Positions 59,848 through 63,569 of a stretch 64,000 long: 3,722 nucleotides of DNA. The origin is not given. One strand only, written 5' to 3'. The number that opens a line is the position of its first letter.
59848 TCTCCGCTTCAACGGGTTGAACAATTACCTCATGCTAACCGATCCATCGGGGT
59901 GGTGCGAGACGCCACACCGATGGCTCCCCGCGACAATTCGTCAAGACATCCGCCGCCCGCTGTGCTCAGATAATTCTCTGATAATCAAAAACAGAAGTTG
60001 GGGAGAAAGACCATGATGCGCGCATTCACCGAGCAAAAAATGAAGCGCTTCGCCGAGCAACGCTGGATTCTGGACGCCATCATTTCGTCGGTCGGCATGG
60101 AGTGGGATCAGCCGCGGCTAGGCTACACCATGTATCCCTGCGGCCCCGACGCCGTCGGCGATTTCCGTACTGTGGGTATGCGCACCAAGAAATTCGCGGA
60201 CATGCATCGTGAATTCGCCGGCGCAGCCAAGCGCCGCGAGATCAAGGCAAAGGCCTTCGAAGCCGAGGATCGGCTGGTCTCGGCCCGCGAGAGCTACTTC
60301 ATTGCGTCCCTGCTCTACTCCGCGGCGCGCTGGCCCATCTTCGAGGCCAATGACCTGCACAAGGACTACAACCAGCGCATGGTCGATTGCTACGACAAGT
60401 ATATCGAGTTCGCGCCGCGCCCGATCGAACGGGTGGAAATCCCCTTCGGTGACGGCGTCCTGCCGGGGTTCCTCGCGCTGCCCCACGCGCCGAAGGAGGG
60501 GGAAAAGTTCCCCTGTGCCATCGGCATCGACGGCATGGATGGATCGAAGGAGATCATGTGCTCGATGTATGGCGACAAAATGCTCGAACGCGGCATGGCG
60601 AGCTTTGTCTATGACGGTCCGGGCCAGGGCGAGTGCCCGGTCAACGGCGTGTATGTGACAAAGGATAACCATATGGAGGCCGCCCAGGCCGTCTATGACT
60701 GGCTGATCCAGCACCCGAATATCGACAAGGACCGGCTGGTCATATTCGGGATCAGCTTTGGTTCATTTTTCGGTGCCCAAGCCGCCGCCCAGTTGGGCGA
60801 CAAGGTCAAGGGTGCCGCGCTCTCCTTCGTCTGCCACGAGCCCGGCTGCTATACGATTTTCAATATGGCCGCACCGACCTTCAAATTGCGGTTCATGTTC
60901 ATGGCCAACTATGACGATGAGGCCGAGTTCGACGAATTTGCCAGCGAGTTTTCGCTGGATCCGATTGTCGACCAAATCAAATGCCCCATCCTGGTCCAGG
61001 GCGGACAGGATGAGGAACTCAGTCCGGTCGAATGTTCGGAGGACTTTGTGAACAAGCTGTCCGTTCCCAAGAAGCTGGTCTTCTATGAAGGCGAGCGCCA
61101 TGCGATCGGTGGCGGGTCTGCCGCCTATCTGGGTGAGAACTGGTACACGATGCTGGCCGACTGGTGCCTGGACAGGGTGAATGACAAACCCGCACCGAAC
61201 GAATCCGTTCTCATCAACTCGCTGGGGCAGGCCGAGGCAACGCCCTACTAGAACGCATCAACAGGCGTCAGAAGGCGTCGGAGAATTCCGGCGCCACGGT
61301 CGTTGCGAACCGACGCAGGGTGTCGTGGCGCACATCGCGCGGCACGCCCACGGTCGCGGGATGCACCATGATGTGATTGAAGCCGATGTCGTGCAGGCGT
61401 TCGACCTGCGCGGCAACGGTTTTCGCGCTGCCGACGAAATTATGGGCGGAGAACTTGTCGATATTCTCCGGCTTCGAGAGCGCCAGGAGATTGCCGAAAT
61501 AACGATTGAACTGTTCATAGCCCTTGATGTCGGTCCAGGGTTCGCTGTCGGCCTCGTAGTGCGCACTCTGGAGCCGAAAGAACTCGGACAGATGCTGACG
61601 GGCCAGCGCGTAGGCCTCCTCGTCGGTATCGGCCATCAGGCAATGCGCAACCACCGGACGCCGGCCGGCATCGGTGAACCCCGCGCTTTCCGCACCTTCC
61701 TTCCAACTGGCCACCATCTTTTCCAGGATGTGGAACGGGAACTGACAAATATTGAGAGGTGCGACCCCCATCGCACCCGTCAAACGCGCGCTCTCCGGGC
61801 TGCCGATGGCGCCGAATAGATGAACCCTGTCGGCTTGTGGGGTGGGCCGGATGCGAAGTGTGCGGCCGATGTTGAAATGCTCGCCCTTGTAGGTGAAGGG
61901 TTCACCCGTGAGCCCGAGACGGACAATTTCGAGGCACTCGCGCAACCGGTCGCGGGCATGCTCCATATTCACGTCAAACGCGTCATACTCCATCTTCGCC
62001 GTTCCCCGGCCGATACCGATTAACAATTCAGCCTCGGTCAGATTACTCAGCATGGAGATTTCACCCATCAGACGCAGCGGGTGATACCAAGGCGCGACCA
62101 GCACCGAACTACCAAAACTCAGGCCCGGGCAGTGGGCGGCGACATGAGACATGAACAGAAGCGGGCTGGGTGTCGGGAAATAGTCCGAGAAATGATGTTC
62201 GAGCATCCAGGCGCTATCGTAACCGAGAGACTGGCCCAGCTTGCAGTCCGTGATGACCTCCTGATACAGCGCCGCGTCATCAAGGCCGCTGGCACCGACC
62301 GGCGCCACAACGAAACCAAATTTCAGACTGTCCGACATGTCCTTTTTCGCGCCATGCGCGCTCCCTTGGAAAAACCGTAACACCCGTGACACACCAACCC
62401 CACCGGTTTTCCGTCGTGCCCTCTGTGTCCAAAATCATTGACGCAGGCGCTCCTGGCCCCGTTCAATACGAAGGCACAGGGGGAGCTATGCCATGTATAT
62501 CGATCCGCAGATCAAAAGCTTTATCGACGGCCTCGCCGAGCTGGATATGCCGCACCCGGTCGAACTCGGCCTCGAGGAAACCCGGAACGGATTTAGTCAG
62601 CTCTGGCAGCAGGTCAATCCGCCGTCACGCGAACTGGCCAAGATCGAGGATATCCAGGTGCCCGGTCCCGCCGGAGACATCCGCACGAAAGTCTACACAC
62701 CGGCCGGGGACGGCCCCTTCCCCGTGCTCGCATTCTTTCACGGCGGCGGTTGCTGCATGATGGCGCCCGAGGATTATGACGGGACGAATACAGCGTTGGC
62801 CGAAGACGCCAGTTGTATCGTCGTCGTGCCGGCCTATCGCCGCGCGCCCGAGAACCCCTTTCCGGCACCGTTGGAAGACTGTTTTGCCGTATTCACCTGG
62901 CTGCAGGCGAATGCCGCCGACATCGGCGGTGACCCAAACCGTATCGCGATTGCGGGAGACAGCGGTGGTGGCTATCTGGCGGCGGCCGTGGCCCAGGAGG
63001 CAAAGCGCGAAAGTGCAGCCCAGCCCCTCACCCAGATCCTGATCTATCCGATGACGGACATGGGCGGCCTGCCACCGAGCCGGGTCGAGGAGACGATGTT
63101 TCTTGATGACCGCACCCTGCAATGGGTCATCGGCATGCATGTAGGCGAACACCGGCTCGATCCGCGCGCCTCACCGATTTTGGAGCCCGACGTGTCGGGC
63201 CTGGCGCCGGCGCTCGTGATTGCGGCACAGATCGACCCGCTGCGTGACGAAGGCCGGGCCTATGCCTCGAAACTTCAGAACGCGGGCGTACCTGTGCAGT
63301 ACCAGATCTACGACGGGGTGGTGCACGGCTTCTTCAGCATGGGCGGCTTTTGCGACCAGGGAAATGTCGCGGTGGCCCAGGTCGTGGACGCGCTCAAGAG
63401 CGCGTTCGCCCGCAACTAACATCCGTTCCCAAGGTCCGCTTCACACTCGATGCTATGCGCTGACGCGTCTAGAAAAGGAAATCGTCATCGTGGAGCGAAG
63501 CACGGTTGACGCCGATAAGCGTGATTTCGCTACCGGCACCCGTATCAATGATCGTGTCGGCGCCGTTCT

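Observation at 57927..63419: Compact candidate pyridine-ring cleavage module: NicX-like dioxygenase translationally coupled to an arylformamidase-type hydrolase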

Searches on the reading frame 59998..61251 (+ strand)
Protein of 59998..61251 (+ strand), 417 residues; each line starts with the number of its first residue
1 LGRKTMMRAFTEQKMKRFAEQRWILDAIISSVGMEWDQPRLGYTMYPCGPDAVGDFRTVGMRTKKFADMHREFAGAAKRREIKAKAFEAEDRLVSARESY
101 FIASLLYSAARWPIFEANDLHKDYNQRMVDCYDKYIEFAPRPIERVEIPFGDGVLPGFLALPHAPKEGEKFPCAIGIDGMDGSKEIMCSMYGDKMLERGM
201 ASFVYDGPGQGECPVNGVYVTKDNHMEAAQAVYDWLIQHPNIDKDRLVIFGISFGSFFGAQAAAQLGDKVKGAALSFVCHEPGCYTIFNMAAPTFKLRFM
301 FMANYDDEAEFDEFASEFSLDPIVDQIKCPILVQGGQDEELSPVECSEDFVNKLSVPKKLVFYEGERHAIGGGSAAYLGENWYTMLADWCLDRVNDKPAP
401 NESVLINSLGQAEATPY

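Call 3: search_protein_families(library=pfam, proteins=[window:59998-61251:+], max_evalue=0.01)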
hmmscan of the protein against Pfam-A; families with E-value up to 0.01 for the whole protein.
window:59998-61251:+ (417 aa): 8 families
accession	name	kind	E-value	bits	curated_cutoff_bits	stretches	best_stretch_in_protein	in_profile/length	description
PF06500.17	FrsA-like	-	4.3e-12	46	22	1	83-276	109-297/414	Esterase FrsA-like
PF00326.27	Peptidase_S9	-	1e-11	45.2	22.6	1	197-394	12-210/213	Prolyl oligopeptidase family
PF12146.15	Hydrolase_4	-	4.2e-09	36.5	27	1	192-276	24-107/239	Serine aminopeptidase, S33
PF02129.25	Peptidase_S15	-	1.2e-07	32.2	23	1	193-269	44-119/262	X-Pro dipeptidyl-peptidase (S15 family)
PF00561.26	Abhydrolase_1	-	0.00017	21.8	25.8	1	199-275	27-99/245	alpha/beta hydrolase fold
PF05448.18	AXE1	-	0.0019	17.5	21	1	223-371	155-306/321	Acetyl xylan esterase (AXE1)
PF10081.15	Abhydrolase_9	-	0.0023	17.5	26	0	228-270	92-134/288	Alpha/beta-hydrolase family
PF01738.24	DLH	-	0.0071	16.4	21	0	226-275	78-126/217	Dienelactone hydrolase family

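Call 4: search_protein_families(library=ncbifam, proteins=[window:59998-61251:+], max_evalue=0.01)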
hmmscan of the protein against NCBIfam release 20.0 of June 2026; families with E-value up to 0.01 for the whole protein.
window:59998-61251:+ (417 aa): 5 families
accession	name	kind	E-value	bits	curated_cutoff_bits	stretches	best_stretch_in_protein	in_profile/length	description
NF003460.0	PRK05077.1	equivalog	3.5e-13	49.1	477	1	83-265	109-285/414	esterase FrsA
NF033523.0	lasso_peptidase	equivalog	7.8e-10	38.1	400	1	223-368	472-614/638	Atxe2 family lasso peptide isopeptidase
NF047920.1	lactonase_UilS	equivalog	1.8e-08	34.4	400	1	164-271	17-123/285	UilS family quorum-quenching N-acyl-homoserine lactonase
TIGR02427.1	protocat_pcaD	equivalog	0.0013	18.2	255.85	0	195-280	35-114/251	3-oxoadipate enol-lactonase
NF051488.1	bifunc_PcaDC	exception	0.0022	17.2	390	0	196-275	35-108/375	bifunctional 3-oxoadipate enol-lactonase/4-carboxymuconolactone decarboxylase PcaDC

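Call 9: search_solved_structures(query=window:59998-61251:+, max_evalue=0.001, show_alignments=1)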
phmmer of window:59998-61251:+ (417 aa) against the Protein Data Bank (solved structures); distinct sequences matched with E-value up to 0.001: 14.
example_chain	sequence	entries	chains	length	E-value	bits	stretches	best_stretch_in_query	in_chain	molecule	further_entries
8qd1_A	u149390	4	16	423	6e-15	58.3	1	83-369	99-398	Pigment biosynthesis protein yellowish-green 1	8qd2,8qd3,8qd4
8qd7_A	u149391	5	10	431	4e-13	52.2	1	79-369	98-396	Yellowish-green 1-like protein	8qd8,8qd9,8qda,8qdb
2jbw_A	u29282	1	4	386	5.4e-12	48.5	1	93-341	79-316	2,6-DIHYDROXY-PSEUDO-OXYNICOTINE HYDROLASE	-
6hxa_A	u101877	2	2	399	3.4e-11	45.9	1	110-368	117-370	AntI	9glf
8qbh_A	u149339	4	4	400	3.4e-11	45.9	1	110-368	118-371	Photorhabdus luminescens subsp. laumondii TTO1 complete genome segment 15/17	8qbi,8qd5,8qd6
3fnb_A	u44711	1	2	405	1.5e-08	37.2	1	126-271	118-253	Acylaminoacyl peptidase SMU_737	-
3mve_A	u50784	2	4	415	6.6e-08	35.1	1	95-271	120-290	UPF0255 protein VV1_0328 | UPF0255 protein frsA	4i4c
3our_A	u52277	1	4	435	7.3e-08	34.9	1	95-271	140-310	UPF0255 protein VV1_0328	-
9pjb_A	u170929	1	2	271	5.1e-06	28.9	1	155-368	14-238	MHETase MHT043-5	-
7q4h_A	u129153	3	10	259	2.5e-05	26.6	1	145-276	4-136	Hydrolase_4 domain-containing protein | Serine aminopeptidase S33 domain-containing protein | Prolyl oligopeptidase family protein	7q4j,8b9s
9h0z_A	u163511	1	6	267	3e-05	26.3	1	145-275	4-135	Serine aminopeptidase S33 domain-containing protein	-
9w30_A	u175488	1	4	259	3.2e-05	26.2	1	148-275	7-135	Alpha/beta superfamily hydrolase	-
7wwh_A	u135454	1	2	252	4.7e-05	25.7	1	161-267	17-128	Alpha/beta hydrolase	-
7qjm_A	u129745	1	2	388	0.00091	21.4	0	141-272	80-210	alpha/beta-hydrolase (202)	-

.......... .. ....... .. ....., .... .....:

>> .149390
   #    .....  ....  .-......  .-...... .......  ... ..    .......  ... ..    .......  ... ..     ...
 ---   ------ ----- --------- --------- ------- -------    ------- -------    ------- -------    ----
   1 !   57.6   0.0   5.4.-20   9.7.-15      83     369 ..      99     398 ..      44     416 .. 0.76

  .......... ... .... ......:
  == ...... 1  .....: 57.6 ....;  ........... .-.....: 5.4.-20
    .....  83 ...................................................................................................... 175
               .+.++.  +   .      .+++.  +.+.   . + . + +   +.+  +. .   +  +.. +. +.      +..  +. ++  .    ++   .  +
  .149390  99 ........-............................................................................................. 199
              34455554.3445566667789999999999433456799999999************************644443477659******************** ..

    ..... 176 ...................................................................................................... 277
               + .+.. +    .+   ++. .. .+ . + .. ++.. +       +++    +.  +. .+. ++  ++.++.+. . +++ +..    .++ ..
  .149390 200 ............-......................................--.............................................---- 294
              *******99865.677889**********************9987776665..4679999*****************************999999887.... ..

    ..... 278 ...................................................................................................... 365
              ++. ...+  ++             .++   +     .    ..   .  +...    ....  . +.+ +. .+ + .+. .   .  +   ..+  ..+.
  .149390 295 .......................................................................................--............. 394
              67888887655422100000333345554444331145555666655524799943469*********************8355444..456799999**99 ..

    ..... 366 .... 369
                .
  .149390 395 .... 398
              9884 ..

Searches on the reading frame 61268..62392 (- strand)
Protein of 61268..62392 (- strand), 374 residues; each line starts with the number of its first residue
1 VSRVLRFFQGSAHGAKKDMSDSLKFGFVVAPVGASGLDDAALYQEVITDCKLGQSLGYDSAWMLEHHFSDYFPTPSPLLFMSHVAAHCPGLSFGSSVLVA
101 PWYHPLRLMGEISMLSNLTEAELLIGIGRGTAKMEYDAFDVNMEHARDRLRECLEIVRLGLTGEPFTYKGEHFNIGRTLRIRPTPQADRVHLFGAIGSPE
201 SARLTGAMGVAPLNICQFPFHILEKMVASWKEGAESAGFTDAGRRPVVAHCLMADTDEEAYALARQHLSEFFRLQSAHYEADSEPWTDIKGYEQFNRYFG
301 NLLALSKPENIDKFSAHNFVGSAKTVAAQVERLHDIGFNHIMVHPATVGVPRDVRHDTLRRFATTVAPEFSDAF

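Call 3: search_protein_families(library=pfam, proteins=[window:61268-62392:-], max_evalue=0.01)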
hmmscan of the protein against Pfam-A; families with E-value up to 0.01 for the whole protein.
window:61268-62392:- (374 aa): 1 family
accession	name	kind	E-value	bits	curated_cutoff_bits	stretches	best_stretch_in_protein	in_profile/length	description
PF00296.26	Bac_luciferase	-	1.2e-48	166.5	27.9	1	25-340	3-314/314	Luciferase-like monooxygenase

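Call 4: search_protein_families(library=ncbifam, proteins=[window:61268-62392:-], max_evalue=0.01)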
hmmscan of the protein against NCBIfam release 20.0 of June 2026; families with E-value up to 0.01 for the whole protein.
window:61268-62392:- (374 aa): 27 families (the best 25 are shown)
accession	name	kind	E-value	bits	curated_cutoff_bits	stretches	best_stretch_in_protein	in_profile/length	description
TIGR04020.1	seco_metab_LLM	subfamily_domain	2.4e-20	73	244.45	1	41-341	16-317/341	MupA/Atu3671 family FMN-dependent luciferase-like monooxygenase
TIGR03558.1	oxido_grp_1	subfamily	4.3e-20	72.2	166.95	1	44-349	20-311/325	MsnO8 family LLM class oxidoreductase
TIGR03619.1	F420_Rv2161c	subfamily_domain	9.7e-20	71.2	166.9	1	64-249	35-217/247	TIGR03619 family F420-dependent LLM class oxidoreductase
TIGR04027.1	LLM_KPN_01858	hypoth_equivalog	5e-17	61.9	412.9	1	42-170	18-147/326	putative FMN-dependent luciferase-like monooxygenase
TIGR03858.1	LLM_2I7G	subfamily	4.5e-16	58.8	462.25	1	36-369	18-335/337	Atu2307/SP_0267 family LLM class monooxygenase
TIGR03571.1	lucif_BA3436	subfamily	7.9e-15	54.9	303.9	1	66-234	58-225/304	TIGR03571 family LLM class oxidoreductase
TIGR03621.1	F420_MSMEG_2516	subfamily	1.3e-14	54.1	213.15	1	44-184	14-148/295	TIGR03621 family F420-dependent LLM class oxidoreductase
NF052254.1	luciferase_Alph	exception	6.3e-14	51.9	600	1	34-205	12-182/354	luciferase subunit alpha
TIGR03564.1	F420_MSMEG_4879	subfamily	9.4e-14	51.7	234.25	1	49-275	4-222/265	TIGR03564 family F420-dependent LLM class oxidoreductase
TIGR04024.1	F420_NP1902A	hypoth_equivalog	2.4e-11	43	345.4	1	42-279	13-243/330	TIGR04024 family LLM class F420-dependent oxidoreductase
TIGR03555.1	F420_mer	equivalog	1.8e-10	40.7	348.7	1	43-343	11-304/325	5,10-methylenetetrahydromethanopterin reductase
TIGR04465.1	ArgArg_F420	equivalog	3.9e-10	39.3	470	1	77-244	96-264/364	F420-dependent hydroxymycolic acid dehydrogenase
TIGR03560.1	F420_Rv1855c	subfamily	5.9e-10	39.3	231.4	1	40-205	9-184/227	TIGR03560 family F420-dependent LLM class oxidoreductase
TIGR03854.1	F420_MSMEG_3544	hypoth_equivalog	1e-08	34.9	295.6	1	54-208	23-173/290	TIGR03854 family LLM class F420-dependent oxidoreductase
TIGR03841.1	F420_Rv3093c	subfamily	1.5e-08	34.4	213.65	1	50-197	16-155/298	LLM class F420-dependent oxidoreductase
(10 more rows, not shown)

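Call 10: search_solved_structures(query=window:61268-62392:-, max_evalue=0.001)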
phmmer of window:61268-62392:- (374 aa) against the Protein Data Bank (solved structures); distinct sequences matched with E-value up to 0.001: 18.
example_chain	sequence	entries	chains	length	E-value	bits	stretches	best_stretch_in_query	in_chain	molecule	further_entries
8cbb_A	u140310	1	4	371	1e-20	77.1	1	51-272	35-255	Alkanal monooxygenase alpha chain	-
7bip_A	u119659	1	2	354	1.8e-20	76.3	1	24-295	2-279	Luciferase-like monooxygenase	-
8k74_A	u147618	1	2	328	5.6e-15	58.2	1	50-172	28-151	Alkanal monooxygenase alpha chain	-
1brl_A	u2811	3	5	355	8.6e-14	54.3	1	25-177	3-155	BACTERIAL LUCIFERASE | Alkanal monooxygenase alpha chain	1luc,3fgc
6ket_A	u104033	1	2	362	1.4e-13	53.6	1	46-277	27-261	PuwE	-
2i7g_A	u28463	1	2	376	4e-11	45.6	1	31-260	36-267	Monooxygenase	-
4us5_A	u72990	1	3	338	3.8e-09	39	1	30-134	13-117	LUCIFERASE-LIKE MONOOXYGENASE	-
4us5_D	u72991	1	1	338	5.6e-09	38.5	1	30-132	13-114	LUCIFERASE-LIKE MONOOXYGENASE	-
9fp4_A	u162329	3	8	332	8.7e-09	37.9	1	52-246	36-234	F420-dependent hydroxymycolic acid dehydrogenase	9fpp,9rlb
8qpm_A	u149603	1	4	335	1e-08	37.6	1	49-266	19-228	5,10-methylenetetrahydromethanopterin reductase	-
8qpl_A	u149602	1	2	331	1.1e-08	37.5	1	49-264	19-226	5,10-methylenetetrahydromethanopterin reductase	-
4uwm_A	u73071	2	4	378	1.1e-08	37.5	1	46-264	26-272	3,6-DIKETOCAMPHANE 1,6 MONOOXYGENASE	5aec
8qq8_A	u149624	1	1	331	1.1e-08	37.5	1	49-264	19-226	5,10-methylenetetrahydromethanopterin reductase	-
6fri_A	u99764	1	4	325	8.2e-08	34.7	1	36-174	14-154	Alkanal monooxygenase beta chain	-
1rhc_A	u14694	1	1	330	7.6e-07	31.5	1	53-242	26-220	F420-dependent alcohol dehydrogenase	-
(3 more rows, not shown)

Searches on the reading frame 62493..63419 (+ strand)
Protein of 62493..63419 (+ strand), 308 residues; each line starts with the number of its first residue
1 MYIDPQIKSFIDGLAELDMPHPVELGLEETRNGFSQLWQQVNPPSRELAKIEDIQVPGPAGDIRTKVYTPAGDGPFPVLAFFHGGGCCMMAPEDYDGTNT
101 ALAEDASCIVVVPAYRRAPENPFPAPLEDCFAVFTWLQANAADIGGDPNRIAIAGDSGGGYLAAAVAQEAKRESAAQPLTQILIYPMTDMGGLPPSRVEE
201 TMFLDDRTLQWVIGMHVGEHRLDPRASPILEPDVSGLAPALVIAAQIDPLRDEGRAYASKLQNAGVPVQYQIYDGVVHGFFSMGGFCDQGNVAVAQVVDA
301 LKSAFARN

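Call 3: search_protein_families(library=pfam, proteins=[window:62493-63419:+], max_evalue=0.01)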
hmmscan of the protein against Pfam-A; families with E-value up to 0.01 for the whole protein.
window:62493-63419:+ (308 aa): 6 families
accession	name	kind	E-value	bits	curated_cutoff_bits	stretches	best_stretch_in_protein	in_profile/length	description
PF07859.19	Abhydrolase_3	-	2.5e-62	210.8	25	1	80-281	2-209/210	alpha/beta hydrolase fold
PF20434.5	BD-FAE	-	5e-16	59.3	26.8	1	67-173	3-113/215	BD-FAE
PF00135.34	COesterase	-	1.2e-13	51.3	27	1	67-167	90-201/515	Carboxylesterase family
PF00326.27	Peptidase_S9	-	1.5e-06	28.3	22.6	1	127-170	45-85/213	Prolyl oligopeptidase family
PF07224.18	Chlorophyllase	-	2.2e-05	23.9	26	1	67-171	33-138/301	Chlorophyllase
PF01738.24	DLH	-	0.00089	19.3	21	1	237-286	143-194/217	Dienelactone hydrolase family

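Call 4: search_protein_families(library=ncbifam, proteins=[window:62493-63419:+], max_evalue=0.01)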
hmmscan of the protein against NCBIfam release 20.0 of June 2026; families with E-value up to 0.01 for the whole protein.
window:62493-63419:+ (308 aa): 13 families
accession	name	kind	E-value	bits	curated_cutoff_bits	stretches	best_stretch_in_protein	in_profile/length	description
NF058653.1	LipP1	equivalog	4.8e-89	298.2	350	1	5-301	1-300/300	LipP1 family hormone-sensitive lipase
NF033149.0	CHL_hydrolase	equivalog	1.7e-60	204.6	500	1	3-305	3-309/310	chloramphenicol hydrolase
NF007547.0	PRK10162.1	equivalog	1.3e-32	113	389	1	3-293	13-307/321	acetyl esterase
NF058651.1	GESAG_HSLs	subfamily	1.2e-26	93.5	430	1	25-280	22-270/296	GESAG motif subfamily hormone-sensitive lipase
NF058649.1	GTSAG_HSLs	subfamily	3.6e-25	89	380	1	58-283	70-291/312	GTSAG motif subfamily hormone-sensitive lipase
NF058650.1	GCSAG_HSLs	subfamily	2.7e-12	46.8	410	1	99-284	108-293/314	GCSAG motif subfamily hormone-sensitive lipase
NF052354.1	EstLipQMycob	equivalog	6.6e-11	41.5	700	1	29-171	115-260/418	esterase LipQ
NF052352.1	TriaclglyLipLipYMycb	equivalog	4.5e-07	29.4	450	1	149-281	257-378/397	triacylglycerol lipase LipY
NF050058.1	e_dPHAscl_type1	hypoth_equivalog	1e-06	28.5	150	1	60-169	5-124/276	extracellular catalytic domain type 1 short-chain-length polyhydroxyalkanoate depolymerase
NF042968.1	AcxylEst_AxeA1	equivalog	1.7e-06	26.7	700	1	83-280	55-244/459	acetylxylan esterase AxeA1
NF058665.1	HaHSL_fam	equivalog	2.5e-05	23.8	320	1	60-208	46-189/260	hormone-sensitive lipase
NF041556.1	tannase_B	equivalog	9.4e-05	21.9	300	1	124-181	130-187/463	subtype B tannase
NF041902.1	pecacetest_PaeX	equivalog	0.0028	16.7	550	1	124-171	126-173/318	pectin acetylesterase PaeX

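Call 74: search_solved_structures(query=window:62493-63419:+, max_evalue=1e-30)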
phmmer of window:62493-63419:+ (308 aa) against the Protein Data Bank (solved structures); distinct sequences matched with E-value up to 1e-30: 43.
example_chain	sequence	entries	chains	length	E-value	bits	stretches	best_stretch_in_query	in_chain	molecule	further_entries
4ypv_A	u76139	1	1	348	1.1e-68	235.4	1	1-306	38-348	Est8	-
6i8d_A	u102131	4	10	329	2.6e-54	188.1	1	42-294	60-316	EH1AB1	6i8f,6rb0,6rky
3wj1_A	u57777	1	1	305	2.8e-54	188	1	3-305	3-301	Carboxylesterase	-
5jd4_A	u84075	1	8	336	4.7e-54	187.3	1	42-294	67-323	LAE6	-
5lk6_A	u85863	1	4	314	5.3e-54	187.1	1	3-305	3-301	Alpha/beta hydrolase fold-3 domain protein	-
8yfz_A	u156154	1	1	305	3.7e-53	184.3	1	3-305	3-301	Carboxylesterase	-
8yfy_A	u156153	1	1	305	5.1e-53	183.9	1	3-305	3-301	Carboxylesterase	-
4p9n_A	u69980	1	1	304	1.6e-52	182.3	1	4-305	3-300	Carboxylesterase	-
3aim_A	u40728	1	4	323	5.9e-52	180.4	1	3-305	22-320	303aa long hypothetical esterase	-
3aio_A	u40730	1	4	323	5.9e-52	180.4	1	3-305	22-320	303aa long hypothetical esterase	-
3aik_A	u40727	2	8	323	5.9e-52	180.4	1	3-305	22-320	303aa long hypothetical esterase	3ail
3ain_A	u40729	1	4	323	8.2e-52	179.9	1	3-305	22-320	303aa long hypothetical esterase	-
6aae_A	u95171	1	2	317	1.3e-51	179.3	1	3-283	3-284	Esterase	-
6iey_B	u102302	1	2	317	3.8e-51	177.7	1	3-283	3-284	Esterase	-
2yh2_A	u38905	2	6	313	4.6e-49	170.9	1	41-304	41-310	ESTERASE | ALPHA/BETA HYDROLASE FOLD-3 DOMAIN PROTEIN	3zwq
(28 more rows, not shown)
